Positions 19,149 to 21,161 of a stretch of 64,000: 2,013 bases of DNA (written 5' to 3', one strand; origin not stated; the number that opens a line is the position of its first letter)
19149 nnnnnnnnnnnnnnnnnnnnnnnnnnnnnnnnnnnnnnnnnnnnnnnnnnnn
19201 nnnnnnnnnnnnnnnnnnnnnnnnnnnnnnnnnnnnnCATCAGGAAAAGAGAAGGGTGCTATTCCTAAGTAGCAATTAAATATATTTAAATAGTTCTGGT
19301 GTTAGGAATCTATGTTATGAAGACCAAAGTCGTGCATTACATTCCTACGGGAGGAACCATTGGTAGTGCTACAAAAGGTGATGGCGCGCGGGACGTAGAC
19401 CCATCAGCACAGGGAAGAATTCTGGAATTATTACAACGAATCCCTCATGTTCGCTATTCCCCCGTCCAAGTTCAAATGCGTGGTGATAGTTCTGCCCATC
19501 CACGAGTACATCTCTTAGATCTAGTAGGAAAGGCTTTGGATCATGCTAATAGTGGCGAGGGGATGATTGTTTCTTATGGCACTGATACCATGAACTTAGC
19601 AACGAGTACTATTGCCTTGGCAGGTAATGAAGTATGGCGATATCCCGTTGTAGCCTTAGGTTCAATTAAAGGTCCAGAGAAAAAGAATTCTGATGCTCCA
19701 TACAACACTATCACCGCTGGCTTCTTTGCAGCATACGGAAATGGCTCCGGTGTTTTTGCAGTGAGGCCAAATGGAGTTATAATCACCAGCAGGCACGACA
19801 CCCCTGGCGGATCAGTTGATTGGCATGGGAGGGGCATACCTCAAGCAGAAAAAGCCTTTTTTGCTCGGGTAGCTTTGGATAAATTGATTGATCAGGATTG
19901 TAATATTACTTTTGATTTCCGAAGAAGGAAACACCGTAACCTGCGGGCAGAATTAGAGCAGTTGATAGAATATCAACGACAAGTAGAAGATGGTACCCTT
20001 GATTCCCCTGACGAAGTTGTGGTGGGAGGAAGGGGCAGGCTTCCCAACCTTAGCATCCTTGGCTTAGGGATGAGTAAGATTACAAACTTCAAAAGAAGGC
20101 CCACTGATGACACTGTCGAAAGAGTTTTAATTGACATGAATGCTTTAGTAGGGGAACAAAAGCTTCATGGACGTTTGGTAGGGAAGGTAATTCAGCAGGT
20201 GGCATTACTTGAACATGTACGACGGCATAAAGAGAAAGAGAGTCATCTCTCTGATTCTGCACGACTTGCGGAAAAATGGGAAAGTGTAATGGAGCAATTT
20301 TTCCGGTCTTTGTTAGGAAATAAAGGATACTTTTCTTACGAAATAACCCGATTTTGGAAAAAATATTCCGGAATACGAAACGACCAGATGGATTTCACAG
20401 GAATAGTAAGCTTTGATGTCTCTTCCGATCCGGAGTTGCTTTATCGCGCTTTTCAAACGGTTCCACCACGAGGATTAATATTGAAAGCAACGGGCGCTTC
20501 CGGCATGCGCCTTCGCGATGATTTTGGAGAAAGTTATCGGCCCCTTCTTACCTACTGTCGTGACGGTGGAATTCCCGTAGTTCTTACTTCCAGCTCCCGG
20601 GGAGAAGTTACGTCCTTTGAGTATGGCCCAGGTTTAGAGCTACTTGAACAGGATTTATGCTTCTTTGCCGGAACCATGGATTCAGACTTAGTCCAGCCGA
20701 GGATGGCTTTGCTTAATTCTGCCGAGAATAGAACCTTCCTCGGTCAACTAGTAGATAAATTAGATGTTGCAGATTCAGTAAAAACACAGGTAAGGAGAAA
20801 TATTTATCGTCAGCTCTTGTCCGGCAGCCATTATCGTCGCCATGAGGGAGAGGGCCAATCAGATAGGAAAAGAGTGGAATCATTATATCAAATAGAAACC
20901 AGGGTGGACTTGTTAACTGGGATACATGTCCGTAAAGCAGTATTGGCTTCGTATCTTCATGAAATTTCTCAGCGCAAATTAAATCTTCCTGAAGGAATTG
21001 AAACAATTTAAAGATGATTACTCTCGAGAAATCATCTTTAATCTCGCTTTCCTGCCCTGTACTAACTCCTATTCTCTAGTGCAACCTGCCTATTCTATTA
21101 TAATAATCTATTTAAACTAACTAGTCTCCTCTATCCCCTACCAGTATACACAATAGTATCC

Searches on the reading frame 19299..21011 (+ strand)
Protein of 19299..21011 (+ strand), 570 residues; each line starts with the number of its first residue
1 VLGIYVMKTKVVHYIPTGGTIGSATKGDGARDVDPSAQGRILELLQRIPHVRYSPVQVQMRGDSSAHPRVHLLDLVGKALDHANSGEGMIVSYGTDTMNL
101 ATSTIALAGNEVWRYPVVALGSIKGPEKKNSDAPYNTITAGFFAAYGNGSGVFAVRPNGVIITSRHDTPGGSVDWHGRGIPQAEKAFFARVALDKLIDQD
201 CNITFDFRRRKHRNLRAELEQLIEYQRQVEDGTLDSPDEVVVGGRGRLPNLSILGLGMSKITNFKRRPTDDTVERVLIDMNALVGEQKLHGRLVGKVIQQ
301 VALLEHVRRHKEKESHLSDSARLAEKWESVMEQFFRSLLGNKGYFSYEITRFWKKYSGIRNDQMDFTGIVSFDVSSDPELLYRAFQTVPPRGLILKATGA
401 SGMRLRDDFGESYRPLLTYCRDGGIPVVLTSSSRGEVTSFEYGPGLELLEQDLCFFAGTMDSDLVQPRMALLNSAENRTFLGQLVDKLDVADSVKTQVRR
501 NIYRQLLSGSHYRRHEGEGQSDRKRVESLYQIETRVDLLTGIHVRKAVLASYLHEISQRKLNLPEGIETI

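Call 62: search_protein_families(library=pfam, proteins=[window:19299-21011:+], max_evalue=0.001)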
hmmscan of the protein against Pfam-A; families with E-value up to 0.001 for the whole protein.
window:19299-21011:+ (570 aa): 1 family
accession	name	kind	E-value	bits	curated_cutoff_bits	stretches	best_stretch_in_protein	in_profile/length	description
PF00710.25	Asparaginase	-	1.2e-13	51.4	22.5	1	12-155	2-147/193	Asparaginase, N-terminal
